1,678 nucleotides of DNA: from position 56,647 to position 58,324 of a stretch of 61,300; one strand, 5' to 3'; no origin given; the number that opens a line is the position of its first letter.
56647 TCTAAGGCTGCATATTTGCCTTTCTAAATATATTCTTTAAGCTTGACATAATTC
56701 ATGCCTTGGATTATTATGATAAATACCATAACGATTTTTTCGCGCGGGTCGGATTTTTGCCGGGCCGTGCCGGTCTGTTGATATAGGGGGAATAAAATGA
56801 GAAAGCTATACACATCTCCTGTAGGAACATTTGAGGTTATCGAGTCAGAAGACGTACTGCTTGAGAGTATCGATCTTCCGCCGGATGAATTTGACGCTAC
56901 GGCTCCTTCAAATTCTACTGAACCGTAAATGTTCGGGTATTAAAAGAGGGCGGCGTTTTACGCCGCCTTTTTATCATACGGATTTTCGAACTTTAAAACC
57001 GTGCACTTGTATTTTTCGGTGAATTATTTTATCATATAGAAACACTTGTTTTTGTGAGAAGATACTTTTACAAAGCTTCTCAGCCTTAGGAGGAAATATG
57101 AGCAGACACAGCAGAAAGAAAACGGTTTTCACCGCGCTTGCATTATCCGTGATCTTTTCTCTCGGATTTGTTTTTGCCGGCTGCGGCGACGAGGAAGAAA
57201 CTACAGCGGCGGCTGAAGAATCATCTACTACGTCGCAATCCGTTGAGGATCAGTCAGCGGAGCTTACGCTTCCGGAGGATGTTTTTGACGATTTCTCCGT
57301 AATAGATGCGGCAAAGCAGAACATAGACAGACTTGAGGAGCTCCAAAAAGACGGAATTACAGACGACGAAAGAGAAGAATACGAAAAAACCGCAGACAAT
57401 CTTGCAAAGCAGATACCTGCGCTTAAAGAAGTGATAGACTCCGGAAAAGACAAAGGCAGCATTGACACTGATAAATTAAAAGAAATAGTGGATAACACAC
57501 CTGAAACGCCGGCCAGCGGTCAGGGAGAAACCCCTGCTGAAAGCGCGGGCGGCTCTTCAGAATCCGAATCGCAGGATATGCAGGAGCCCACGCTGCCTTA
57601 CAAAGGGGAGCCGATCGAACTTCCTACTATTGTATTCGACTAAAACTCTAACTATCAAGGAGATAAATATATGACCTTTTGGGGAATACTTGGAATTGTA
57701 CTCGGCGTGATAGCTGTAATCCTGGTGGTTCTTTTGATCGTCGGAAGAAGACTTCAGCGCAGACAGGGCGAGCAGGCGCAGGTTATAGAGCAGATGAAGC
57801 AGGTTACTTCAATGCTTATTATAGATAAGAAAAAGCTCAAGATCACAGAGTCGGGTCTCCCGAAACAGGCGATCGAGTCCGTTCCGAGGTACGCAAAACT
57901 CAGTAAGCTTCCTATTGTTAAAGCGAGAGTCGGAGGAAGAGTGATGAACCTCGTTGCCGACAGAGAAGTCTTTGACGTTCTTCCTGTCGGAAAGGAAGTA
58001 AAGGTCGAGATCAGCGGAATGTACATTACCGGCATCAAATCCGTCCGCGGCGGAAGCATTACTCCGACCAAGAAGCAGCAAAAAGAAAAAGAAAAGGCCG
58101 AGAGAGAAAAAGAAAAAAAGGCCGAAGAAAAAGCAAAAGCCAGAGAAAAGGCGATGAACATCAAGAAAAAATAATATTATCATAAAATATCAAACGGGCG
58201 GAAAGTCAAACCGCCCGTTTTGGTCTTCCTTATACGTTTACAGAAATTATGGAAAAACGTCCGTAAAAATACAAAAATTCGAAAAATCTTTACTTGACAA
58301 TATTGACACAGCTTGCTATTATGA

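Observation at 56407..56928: Two paralogous, unannotated acidic micro-proteins (36 and 43 aa)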

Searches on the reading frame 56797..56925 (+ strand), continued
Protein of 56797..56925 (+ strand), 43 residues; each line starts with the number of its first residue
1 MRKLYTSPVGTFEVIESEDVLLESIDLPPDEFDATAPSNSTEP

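Call 77: find_encoding_contigs(protein=P0014, flank=6000, max_places=3)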
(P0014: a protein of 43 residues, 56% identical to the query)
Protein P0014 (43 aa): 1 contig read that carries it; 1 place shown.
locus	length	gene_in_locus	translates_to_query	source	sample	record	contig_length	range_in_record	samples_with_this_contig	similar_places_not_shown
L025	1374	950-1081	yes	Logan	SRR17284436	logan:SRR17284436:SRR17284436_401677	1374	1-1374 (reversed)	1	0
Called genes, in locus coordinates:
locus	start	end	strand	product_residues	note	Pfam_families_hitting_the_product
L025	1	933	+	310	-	?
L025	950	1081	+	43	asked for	-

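Call 81: find_related_loci(query=A8, collection=metagenome_contigs, flank=8000)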
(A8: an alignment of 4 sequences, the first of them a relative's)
Query A8 (47 aa) in metagenome_contigs; peptide patterns used: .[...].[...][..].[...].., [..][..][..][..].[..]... (x = any residue, [..] = any of these).
127 stretches matched a pattern; 1 encode a relative of the query (tblastn E <= 1e-3); 1 distinct loci.
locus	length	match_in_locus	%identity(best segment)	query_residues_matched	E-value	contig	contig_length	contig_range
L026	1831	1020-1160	96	1-47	1e-27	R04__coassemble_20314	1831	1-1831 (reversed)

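Call 87: list_cluster_members(proteins=[P0009, P0006, P0007, P0015, P0016, P0018, P0005, P0012])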
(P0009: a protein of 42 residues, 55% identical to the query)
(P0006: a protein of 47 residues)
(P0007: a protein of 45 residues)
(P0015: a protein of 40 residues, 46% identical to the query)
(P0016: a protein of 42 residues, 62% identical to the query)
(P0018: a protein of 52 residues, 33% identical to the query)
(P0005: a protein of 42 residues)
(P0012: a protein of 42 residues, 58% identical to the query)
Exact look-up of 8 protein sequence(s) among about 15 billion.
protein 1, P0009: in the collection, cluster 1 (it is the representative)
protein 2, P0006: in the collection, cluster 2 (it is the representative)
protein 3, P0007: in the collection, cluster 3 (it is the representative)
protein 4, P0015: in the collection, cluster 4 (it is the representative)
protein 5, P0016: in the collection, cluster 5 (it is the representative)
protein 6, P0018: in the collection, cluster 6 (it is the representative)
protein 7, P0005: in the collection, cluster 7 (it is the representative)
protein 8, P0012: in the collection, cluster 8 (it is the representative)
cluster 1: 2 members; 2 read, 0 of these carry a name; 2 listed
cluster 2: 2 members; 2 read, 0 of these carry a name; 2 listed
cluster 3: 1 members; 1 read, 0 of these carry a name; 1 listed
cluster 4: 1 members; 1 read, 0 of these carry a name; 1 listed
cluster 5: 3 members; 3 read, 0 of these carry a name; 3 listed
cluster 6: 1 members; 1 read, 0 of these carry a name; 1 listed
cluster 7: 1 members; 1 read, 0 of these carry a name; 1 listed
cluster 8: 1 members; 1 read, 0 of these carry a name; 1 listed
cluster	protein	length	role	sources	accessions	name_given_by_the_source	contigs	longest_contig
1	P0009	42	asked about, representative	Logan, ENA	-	-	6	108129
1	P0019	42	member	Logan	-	-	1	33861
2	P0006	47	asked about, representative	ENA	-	-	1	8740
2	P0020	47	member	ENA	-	-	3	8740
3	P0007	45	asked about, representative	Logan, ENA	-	-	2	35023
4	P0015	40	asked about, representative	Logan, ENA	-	-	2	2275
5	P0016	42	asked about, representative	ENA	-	-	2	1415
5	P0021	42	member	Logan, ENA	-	-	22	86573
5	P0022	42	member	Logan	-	-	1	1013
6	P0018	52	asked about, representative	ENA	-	-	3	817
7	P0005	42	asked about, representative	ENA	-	-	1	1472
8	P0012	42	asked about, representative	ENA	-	-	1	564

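Call 88: find_encoding_contigs(protein=P0018, flank=3000, max_places=3)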
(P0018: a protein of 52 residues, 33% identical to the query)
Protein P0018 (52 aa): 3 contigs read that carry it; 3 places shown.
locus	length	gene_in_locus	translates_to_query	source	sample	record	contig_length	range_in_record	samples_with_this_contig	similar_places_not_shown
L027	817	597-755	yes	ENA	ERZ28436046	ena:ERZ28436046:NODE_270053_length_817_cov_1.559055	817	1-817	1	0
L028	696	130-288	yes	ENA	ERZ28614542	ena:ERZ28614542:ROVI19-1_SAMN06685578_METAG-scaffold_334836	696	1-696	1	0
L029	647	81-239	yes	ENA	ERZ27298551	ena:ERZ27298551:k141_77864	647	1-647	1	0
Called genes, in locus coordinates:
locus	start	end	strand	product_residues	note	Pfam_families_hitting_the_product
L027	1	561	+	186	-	?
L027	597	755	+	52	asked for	-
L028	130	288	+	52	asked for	-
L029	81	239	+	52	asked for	-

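Call 89: find_encoding_contigs(protein=P0005, flank=3000, max_places=2)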
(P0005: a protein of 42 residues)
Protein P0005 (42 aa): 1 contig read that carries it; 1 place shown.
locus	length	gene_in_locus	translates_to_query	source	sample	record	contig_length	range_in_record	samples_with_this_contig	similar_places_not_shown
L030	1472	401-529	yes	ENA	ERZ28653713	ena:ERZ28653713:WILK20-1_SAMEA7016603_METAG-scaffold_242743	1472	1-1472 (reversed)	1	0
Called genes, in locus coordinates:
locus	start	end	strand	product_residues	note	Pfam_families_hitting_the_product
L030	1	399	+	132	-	?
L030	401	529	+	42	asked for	-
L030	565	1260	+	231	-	PF13306:LRR_5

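Call 102: search_dna_similar(query=window:56797-56925:+, collection=plasmids, mode=protein, max_evalue=1, max_rows=10)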
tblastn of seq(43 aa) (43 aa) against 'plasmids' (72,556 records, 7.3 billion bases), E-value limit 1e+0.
No match.

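Call 103: search_dna_similar(query=window:56797-56925:+, collection=phages, mode=protein, max_evalue=1, max_rows=10)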
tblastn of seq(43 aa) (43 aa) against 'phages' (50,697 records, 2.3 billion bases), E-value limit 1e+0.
No match.

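Call 104: find_related_loci(query=A5, collection=viral_contigs, flank=5000)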
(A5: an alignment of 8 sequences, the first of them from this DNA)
Query A5 (43 aa) in viral_contigs; peptide patterns used: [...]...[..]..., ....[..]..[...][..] (x = any residue, [..] = any of these).
93 stretches matched a pattern, but none encodes a relative of the query by tblastn (E <= 1e-3).

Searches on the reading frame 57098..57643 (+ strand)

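Call 3: search_protein_families(library=ncbifam, proteins=[window:57098-57643:+], max_evalue=1)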
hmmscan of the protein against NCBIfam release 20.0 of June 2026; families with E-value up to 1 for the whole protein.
window:57098-57643:+ (181 aa): 9 families
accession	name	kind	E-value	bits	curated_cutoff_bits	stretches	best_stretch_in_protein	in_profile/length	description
NF047523.1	LIC_20245_fam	equivalog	0.0033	17.2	190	1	7-111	1-103/222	LIC_20245 family lipoprotein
NF052504.1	sll1863_fam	domain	0.031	14.5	35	1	69-133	13-76/93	sll1863 family stress response protein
NF007769.1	PRK10455.1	equivalog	0.055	13.7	174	1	11-97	4-88/160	ATP-independent periplasmic protein-refolding chaperone Spy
TIGR03842.1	F420_CPS_4043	hypoth_equivalog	0.072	12.2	295.45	1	57-89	272-304/329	TIGR03842 family LLM class F420-dependent oxidoreductase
NF041428.1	TrsH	subfamily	0.074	13.1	150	1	16-122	5-89/149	TrsH/TraH family protein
NF002924.0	PRK03562.1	equivalog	0.096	11.1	752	1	36-98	461-525/623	glutathione-regulated potassium-efflux system protein KefC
NF045774.1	cytochro_C551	exception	0.13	12.2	118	1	15-52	5-40/110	cytochrome c551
NF053527.1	lipo_Cory_WKLS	subfamily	0.14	12.1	105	1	19-59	6-48/166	WKL family lipoprotein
NF047408.1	SA0632_fam_LP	equivalog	0.55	9.9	70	0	17-36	6-25/68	SA0632 family lipoprotein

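Call 4: search_protein_families(library=pfam, proteins=[window:57098-57643:+], max_evalue=1)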
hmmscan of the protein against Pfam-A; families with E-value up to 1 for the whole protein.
window:57098-57643:+ (181 aa): 3 families
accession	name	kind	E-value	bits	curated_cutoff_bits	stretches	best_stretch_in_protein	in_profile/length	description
PF13786.12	DUF4179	-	0.2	12.6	30.1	1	10-68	26-86/94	Domain of unknown function (DUF4179)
PF07361.16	Cytochrom_B562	-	0.4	11.8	30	1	68-119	36-81/102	Cytochrome b562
PF12079.13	DUF3558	-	0.4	11.1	34.1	1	25-60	2-36/173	Protein of unknown function (DUF3558)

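Call 70: search_protein_families(library=padloc, proteins=[window:57098-57643:+], max_evalue=0.1)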
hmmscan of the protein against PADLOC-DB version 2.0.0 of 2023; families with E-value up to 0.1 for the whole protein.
window:57098-57643:+ (181 aa): 2 families
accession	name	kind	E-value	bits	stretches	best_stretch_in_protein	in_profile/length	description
PDLC04635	PDC-M41A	-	0.0028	15.6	1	26-85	47-114/298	-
PDLC02556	PglZ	-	0.052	10.1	1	60-118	244-302/641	PglZ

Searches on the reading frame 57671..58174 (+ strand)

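Call 3: search_protein_families(library=ncbifam, proteins=[window:57671-58174:+], max_evalue=1)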
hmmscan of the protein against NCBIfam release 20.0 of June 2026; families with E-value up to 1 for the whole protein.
window:57671-58174:+ (167 aa): 4 families
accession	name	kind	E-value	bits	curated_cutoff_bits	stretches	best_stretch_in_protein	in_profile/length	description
NF045849.1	ICE_MMCAP2_0565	equivalog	0.0034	17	40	1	4-50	14-61/80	Mbov_0395 family pilin-like conjugal transfer protein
NF052597.1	FILTED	domain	0.053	13.9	40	1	4-42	1-39/110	FILTED domain-containing surface protein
NF041882.1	PA3371_fam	equivalog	0.93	10.5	50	0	8-28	33-53/60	PA3371 family protein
NF009611.0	PRK13108.1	equivalog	0.99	8.3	636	0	11-39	28-56/476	prolipoprotein diacylglyceryl transferase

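Call 4: search_protein_families(library=pfam, proteins=[window:57671-58174:+], max_evalue=1)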
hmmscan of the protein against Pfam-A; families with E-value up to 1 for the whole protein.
window:57671-58174:+ (167 aa): 9 families
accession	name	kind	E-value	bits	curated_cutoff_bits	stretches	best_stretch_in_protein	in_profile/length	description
PF15050.11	SCIMP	-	0.037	14.9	27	1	2-45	7-50/132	SCIMP protein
PF14575.11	EphA2_TM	-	0.052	14.7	28.9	1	8-45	3-42/74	Ephrin type-A receptor 2 transmembrane domain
PF10225.14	NEMP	-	0.061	13.4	28.7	1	3-32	36-65/249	NEMP family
PF05083.18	LST1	-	0.11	13.1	22.3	0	7-50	2-45/78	LST-1 protein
PF12704.14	MacB_PCD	-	0.14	12.9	27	1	6-68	5-59/207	MacB-like periplasmic core domain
PF07332.16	Phage_holin_3_6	-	0.14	12.6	28.4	1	4-48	69-114/116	Putative Actinobacterial Holin-X, holin superfamily III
PF20990.2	DUF2207_C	-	0.36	10.9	33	1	4-57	165-217/247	Predicted membrane protein (DUF2207) C-terminal domain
PF08374.16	Protocadherin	-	0.74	10.2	26.3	1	6-36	41-70/217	Protocadherin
PF19428.4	Sema4F_C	-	0.88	9.4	27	1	5-34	88-117/197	Semaphorin 4F C-terminal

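Call 70: search_protein_families(library=padloc, proteins=[window:57671-58174:+], max_evalue=0.1)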
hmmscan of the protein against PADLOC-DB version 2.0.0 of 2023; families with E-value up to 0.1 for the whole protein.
window:57671-58174:+ (167 aa): 0 families
